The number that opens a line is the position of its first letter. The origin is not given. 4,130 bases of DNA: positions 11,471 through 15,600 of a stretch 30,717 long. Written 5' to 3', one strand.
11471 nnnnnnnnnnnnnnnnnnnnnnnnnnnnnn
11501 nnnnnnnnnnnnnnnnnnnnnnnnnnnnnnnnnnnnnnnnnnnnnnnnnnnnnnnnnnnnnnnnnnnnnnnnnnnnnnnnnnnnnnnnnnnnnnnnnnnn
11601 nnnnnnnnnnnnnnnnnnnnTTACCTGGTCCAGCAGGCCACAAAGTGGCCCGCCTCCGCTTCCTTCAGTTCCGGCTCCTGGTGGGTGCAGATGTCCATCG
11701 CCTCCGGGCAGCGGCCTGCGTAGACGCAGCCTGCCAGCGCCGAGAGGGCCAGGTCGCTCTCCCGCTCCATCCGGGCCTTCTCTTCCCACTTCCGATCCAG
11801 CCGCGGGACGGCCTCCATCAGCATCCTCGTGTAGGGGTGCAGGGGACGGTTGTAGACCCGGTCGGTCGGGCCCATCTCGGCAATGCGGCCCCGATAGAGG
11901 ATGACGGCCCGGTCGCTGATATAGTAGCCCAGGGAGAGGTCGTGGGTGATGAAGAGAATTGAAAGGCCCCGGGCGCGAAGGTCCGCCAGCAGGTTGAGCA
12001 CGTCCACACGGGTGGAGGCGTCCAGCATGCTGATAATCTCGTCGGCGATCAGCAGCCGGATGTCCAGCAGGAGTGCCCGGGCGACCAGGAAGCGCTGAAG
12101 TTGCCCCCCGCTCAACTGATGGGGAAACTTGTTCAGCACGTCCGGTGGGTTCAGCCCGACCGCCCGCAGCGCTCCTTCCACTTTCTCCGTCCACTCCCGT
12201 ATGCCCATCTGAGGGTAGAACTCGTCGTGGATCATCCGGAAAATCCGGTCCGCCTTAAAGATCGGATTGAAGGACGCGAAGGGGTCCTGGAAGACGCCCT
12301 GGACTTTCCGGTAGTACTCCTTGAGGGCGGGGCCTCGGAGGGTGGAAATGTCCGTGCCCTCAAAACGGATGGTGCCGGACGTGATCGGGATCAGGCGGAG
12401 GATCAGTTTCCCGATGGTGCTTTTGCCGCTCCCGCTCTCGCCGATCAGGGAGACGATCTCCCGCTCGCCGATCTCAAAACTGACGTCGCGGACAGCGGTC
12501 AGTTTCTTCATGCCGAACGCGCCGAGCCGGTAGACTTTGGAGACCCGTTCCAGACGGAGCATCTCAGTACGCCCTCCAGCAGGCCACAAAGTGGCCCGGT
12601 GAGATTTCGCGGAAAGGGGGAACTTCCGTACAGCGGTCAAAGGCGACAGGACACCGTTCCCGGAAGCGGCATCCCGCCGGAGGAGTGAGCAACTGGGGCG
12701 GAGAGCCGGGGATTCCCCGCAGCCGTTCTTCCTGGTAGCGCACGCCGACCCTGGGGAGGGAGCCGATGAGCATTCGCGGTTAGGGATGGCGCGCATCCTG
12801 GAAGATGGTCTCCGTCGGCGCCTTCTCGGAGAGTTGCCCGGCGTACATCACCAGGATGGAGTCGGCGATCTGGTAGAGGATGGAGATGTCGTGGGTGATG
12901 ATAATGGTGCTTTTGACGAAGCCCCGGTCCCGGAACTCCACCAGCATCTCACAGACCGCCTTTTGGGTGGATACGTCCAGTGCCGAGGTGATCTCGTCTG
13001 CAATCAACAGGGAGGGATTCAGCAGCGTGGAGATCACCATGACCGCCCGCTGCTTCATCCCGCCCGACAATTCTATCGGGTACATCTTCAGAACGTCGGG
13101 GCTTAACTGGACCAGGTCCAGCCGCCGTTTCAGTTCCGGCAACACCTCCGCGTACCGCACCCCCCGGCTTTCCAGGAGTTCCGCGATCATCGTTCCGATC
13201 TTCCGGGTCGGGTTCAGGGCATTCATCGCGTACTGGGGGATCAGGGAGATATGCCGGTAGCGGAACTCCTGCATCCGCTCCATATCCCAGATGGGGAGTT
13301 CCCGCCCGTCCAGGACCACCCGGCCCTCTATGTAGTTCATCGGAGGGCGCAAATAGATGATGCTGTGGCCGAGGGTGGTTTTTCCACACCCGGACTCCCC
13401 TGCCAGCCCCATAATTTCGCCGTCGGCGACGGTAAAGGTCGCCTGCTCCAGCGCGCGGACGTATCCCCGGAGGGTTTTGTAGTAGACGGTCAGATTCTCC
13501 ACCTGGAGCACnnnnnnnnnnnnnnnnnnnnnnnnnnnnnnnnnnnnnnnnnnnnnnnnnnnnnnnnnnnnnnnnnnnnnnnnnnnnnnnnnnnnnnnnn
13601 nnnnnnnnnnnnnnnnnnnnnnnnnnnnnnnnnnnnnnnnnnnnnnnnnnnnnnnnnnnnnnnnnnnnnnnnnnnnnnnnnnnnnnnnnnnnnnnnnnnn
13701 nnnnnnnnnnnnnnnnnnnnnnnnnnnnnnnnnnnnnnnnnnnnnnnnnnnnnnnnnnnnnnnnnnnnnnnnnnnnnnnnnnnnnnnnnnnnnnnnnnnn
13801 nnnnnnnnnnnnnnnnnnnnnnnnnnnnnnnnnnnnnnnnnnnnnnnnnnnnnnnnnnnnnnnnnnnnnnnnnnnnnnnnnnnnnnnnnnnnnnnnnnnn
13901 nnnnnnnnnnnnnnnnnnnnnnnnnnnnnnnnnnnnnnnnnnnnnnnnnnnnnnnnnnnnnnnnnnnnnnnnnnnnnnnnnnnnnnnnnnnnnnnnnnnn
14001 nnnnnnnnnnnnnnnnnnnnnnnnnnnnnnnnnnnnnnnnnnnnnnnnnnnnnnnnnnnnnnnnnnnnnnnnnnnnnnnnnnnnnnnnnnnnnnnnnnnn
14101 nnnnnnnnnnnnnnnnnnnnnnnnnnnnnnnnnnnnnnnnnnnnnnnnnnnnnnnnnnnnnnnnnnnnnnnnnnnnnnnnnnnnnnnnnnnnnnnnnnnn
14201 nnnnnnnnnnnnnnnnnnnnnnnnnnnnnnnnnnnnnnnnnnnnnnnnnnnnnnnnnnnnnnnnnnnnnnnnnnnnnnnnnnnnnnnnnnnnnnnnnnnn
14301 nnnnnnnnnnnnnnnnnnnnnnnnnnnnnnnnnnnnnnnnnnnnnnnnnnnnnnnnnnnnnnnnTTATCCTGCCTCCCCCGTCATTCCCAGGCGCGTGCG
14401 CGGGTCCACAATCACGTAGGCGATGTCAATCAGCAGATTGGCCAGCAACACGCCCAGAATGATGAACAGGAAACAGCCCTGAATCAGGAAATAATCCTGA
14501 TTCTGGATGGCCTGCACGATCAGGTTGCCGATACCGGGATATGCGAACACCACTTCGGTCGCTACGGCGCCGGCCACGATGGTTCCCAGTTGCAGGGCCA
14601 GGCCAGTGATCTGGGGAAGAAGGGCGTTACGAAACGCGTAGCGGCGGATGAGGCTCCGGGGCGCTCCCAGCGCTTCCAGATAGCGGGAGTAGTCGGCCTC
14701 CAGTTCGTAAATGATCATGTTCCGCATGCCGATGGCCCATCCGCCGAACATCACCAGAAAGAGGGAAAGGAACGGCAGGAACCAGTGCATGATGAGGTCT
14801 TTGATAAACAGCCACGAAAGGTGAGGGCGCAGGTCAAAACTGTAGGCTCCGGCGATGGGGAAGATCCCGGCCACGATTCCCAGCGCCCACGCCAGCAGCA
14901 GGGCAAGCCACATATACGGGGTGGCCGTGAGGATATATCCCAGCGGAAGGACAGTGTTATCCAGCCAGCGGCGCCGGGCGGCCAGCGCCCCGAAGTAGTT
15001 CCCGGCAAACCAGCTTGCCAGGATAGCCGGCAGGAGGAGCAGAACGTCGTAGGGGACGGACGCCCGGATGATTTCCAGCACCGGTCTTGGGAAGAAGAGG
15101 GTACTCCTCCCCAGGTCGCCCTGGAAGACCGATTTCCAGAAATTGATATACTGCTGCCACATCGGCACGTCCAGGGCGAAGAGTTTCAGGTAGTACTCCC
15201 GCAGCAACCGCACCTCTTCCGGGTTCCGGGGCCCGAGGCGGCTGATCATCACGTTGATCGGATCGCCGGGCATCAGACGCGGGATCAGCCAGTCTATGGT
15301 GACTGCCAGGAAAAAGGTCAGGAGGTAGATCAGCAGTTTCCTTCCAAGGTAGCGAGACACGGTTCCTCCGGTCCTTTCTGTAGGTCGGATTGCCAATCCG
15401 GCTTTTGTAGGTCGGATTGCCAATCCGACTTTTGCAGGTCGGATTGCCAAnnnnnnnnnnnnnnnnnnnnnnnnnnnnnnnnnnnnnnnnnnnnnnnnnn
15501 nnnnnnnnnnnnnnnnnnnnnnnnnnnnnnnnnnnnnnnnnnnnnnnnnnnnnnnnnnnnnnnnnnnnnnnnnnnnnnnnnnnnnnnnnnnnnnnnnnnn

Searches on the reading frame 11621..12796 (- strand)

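Call 56: search_protein_families(library=pfam, proteins=[window:11621-12796:-], max_evalue=0.00001)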
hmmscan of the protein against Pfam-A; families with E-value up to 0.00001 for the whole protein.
window:11621-12796:- (391 aa): 2 families
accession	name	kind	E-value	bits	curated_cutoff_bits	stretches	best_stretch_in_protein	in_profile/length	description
PF00005.33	ABC_tran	-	1.4e-24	87.7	25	1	103-254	2-135/137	ABC transporter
PF08352.17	oligo_HPY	-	8.2e-19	68.2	27.1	1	307-370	2-65/65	Oligopeptide/dipeptide transporter, C-terminal region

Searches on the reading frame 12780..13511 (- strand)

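Call 56: search_protein_families(library=pfam, proteins=[window:12780-13511:-], max_evalue=0.00001)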
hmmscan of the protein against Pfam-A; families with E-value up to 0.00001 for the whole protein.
window:12780-13511:- (243 aa): 1 family
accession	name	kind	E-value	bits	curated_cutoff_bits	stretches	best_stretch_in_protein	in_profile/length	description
PF00005.33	ABC_tran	-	6.5e-21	75.8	25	1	21-176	1-137/137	ABC transporter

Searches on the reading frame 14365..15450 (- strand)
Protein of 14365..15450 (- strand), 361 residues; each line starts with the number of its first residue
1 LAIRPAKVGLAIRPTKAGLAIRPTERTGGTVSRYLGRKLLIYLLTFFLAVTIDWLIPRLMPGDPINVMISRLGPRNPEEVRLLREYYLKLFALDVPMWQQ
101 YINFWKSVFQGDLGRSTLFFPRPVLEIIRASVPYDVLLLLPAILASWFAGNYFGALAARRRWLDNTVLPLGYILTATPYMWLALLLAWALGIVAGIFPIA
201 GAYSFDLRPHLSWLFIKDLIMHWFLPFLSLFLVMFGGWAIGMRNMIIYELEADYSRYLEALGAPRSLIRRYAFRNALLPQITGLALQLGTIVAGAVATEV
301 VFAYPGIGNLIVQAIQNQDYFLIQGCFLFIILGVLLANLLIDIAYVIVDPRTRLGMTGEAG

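Call 56: search_protein_families(library=pfam, proteins=[window:14365-15450:-], max_evalue=0.00001)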
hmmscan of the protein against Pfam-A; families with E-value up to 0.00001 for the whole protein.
window:14365-15450:- (361 aa): 1 family
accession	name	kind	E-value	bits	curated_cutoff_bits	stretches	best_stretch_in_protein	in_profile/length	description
PF00528.27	BPD_transp_1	-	7.1e-41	140.4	26.4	1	150-353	1-183/184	Binding-protein-dependent transport system inner membrane component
